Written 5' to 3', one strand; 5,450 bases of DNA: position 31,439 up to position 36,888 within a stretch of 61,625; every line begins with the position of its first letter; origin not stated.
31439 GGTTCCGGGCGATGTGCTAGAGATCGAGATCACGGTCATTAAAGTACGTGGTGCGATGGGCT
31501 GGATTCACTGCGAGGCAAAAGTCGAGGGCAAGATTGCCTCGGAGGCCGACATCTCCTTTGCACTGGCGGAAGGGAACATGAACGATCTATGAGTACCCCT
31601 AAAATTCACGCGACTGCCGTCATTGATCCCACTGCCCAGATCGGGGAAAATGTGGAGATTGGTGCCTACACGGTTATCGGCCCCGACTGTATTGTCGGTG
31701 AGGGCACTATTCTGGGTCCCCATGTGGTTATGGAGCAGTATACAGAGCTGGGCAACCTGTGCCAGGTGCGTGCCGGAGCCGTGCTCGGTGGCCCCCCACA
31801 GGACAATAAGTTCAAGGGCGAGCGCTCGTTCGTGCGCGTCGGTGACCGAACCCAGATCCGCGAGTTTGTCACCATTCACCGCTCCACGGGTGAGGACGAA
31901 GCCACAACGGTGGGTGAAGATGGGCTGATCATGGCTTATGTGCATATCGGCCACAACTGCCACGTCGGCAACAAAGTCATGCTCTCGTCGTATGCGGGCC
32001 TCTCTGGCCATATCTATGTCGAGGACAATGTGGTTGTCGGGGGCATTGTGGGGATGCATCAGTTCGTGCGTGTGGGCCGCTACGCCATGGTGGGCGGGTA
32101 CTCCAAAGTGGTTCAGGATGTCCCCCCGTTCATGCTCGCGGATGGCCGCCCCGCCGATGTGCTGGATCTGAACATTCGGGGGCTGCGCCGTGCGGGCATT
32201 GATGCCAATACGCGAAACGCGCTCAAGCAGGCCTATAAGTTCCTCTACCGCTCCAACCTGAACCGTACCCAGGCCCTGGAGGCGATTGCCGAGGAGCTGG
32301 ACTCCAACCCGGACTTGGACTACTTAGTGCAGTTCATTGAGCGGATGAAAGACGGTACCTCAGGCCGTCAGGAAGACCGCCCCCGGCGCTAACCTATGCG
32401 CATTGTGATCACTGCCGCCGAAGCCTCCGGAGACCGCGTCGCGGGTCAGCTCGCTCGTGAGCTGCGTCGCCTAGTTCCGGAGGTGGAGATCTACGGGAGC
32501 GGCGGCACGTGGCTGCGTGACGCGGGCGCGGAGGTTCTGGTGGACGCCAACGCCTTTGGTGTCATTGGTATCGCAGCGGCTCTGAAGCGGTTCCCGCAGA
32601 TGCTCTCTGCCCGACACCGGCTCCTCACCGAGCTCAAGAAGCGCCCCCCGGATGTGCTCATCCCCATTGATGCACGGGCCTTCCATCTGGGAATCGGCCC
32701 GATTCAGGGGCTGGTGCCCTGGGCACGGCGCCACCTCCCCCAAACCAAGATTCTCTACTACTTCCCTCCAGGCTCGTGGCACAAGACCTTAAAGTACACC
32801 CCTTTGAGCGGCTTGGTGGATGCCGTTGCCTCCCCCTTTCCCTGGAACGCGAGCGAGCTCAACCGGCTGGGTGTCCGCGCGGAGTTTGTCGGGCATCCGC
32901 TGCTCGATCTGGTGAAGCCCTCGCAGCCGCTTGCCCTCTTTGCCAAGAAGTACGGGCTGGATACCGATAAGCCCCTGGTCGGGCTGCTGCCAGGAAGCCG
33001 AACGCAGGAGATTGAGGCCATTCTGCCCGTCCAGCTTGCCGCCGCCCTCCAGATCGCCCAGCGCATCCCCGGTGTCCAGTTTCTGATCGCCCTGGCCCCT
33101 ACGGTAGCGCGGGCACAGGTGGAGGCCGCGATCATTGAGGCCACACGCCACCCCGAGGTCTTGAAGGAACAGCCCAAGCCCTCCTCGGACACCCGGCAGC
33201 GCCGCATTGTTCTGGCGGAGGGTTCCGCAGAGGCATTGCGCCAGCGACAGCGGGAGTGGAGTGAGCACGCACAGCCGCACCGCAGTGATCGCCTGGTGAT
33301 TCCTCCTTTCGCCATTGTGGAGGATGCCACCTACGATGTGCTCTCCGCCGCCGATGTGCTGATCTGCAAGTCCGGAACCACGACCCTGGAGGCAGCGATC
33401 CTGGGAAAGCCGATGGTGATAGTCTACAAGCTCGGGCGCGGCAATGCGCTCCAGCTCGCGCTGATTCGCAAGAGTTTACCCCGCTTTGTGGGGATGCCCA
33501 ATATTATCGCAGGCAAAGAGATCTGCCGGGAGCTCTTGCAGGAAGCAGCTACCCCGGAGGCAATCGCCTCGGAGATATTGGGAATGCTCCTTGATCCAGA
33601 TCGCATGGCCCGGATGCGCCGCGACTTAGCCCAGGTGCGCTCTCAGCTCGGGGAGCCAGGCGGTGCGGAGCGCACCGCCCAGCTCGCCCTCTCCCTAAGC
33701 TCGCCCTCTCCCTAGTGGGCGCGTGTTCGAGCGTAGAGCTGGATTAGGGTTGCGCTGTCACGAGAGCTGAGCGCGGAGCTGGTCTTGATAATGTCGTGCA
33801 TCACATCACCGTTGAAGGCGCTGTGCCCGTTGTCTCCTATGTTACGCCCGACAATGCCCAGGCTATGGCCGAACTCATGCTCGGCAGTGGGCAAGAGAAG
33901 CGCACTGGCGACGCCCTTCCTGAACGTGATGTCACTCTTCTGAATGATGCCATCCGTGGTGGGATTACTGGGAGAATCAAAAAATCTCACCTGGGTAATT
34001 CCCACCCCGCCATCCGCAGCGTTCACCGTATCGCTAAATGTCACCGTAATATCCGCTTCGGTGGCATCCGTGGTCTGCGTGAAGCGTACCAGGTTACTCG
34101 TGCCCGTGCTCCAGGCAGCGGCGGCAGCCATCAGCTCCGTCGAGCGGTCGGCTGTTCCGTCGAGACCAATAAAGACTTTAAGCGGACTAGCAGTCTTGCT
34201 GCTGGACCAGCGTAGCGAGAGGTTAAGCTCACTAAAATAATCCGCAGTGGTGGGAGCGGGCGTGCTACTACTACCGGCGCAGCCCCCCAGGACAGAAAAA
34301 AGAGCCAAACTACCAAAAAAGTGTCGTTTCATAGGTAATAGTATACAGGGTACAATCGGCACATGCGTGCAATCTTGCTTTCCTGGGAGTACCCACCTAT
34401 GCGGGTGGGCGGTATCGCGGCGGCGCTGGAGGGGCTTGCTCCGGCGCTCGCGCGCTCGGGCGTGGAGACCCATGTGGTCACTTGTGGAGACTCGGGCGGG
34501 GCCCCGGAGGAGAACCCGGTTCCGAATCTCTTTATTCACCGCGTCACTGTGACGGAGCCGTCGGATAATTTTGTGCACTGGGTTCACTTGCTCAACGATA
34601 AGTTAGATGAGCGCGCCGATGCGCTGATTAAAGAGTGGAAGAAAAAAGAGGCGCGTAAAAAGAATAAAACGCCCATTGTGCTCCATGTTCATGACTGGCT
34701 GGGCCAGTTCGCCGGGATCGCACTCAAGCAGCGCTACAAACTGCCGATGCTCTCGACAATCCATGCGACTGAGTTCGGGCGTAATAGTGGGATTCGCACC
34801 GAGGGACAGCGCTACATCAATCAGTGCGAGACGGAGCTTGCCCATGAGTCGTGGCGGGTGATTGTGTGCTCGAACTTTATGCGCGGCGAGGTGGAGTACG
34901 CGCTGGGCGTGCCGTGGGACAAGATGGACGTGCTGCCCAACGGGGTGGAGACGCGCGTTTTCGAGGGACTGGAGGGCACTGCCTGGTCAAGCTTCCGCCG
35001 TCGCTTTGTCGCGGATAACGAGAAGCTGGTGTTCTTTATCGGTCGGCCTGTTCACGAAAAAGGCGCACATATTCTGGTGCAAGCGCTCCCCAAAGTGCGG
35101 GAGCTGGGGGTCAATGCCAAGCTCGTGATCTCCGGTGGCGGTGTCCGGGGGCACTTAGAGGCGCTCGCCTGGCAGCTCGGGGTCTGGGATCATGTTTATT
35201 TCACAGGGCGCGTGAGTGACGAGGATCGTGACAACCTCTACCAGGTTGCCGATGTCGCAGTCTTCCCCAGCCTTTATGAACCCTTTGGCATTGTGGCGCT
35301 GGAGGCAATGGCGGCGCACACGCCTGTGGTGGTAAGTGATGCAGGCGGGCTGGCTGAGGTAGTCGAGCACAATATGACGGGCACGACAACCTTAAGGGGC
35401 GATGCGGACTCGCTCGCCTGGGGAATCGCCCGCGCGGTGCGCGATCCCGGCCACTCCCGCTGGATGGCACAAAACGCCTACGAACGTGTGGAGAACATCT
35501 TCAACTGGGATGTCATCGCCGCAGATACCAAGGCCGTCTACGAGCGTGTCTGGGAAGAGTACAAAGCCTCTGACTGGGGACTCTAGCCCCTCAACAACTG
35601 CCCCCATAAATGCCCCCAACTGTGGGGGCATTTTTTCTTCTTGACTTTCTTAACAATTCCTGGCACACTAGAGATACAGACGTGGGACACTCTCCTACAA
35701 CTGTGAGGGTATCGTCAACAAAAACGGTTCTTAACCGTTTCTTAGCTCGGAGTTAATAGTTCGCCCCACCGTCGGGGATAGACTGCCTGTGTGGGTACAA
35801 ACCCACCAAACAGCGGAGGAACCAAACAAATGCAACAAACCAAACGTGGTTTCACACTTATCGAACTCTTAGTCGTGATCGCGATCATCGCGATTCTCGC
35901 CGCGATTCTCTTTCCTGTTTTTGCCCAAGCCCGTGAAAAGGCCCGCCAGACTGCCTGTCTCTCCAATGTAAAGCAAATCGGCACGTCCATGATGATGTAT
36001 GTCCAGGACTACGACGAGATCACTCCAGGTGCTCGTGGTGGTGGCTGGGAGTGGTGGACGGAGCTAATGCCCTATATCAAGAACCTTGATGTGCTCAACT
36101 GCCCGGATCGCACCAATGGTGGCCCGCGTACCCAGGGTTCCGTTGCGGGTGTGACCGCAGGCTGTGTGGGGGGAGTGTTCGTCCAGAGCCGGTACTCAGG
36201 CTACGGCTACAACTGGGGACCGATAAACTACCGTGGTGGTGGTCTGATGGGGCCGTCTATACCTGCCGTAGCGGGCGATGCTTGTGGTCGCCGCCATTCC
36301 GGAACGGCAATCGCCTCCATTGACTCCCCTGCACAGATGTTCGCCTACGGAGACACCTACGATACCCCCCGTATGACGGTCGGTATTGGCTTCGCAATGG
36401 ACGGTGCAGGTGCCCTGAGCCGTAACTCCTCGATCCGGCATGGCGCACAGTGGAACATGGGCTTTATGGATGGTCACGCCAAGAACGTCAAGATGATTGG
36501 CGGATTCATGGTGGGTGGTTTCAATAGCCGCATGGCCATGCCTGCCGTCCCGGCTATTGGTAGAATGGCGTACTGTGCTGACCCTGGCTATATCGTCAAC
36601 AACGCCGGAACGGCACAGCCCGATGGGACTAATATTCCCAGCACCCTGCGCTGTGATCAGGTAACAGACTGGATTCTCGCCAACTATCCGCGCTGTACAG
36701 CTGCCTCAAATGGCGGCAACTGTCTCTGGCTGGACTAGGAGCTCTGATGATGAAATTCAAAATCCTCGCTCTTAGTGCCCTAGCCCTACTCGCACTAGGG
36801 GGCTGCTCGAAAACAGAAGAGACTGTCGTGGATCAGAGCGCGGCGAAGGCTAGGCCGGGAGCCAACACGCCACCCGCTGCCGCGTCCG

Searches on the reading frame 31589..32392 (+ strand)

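Call 57: search_protein_families(library=pfam, proteins=[window:31589-32392:+], max_evalue=0.0001)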
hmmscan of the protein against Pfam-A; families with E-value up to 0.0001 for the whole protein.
window:31589-32392:+ (267 aa): 4 families
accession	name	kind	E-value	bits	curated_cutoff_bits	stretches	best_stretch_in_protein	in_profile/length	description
PF00132.30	Hexapep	-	2.9e-25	87.3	27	3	16-48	2-34/36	Bacterial transferase hexapeptide (six repeats)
PF13720.11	Acetyltransf_11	-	1.3e-23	83.6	24.5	1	177-256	1-80/82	Udp N-acetylglucosamine O-acyltransferase; Domain 2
PF25084.1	LbH_EIF2B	-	4.1e-08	33.6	54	0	5-61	17-71/105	EIF2B subunit epsilon LbH domain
PF25087.1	GMPPB_C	-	5e-05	23.4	39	0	9-43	4-38/110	GMPPB C-terminal domain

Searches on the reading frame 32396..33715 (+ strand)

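Call 57: search_protein_families(library=pfam, proteins=[window:32396-33715:+], max_evalue=0.0001)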
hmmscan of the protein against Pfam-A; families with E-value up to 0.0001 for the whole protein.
window:32396-33715:+ (439 aa): 1 family
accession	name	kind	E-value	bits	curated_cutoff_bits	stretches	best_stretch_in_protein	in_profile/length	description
PF02684.21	LpxB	-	6.1e-62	210.1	22.6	2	3-249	1-242/374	Lipid-A-disaccharide synthetase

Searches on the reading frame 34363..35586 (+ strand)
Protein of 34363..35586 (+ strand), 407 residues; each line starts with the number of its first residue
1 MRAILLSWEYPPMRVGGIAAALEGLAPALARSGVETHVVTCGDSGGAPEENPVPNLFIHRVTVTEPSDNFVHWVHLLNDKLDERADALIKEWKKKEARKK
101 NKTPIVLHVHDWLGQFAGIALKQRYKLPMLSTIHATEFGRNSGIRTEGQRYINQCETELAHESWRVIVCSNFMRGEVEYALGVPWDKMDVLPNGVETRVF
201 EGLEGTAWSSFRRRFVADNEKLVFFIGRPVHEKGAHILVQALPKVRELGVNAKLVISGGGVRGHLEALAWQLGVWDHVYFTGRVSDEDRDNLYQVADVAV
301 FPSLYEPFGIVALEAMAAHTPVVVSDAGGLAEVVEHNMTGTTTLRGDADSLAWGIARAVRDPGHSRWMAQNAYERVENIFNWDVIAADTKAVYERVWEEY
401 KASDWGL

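Call 57: search_protein_families(library=pfam, proteins=[window:34363-35586:+], max_evalue=0.0001)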
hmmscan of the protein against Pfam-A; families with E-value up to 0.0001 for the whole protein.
window:34363-35586:+ (407 aa): 6 families
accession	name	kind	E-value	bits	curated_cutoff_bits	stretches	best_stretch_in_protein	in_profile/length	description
PF00534.26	Glycos_transf_1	-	4e-45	153.9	26.4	1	214-375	9-172/172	Glycosyl transferases group 1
PF13692.12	Glyco_trans_1_4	-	6.2e-35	121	27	1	221-361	2-142/142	Glycosyl transferases group 1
PF13439.12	Glyco_transf_4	-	8.8e-24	84.9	28.5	1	15-197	1-168/170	Glycosyltransferase Family 4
PF13579.12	Glyco_trans_4_4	-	2.4e-19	70.6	29.7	1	16-194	1-158/158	Glycosyl transferase 4-like domain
PF20706.3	GT4-conflict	-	1.1e-15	58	26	1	216-384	193-380/385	Family 4 Glycosyltransferase in conflict systems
PF08323.17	Glyco_transf_5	-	2.1e-15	57.5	22.7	1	5-180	4-210/239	Starch synthase catalytic domain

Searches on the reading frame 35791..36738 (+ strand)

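Call 8: search_protein_families(library=pfam, proteins=[window:35791-36738:+], max_evalue=0.001)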
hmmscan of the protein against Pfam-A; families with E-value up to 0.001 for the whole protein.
window:35791-36738:+ (315 aa): 2 families
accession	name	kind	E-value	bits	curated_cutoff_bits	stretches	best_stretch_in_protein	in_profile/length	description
PF07963.17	N_methyl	-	2.4e-09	36.8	21.2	1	18-41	4-27/27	Prokaryotic N-terminal methylation motif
PF07596.16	SBP_bac_10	-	1.5e-07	32.1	23.3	1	46-96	2-60/268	Protein of unknown function (DUF1559)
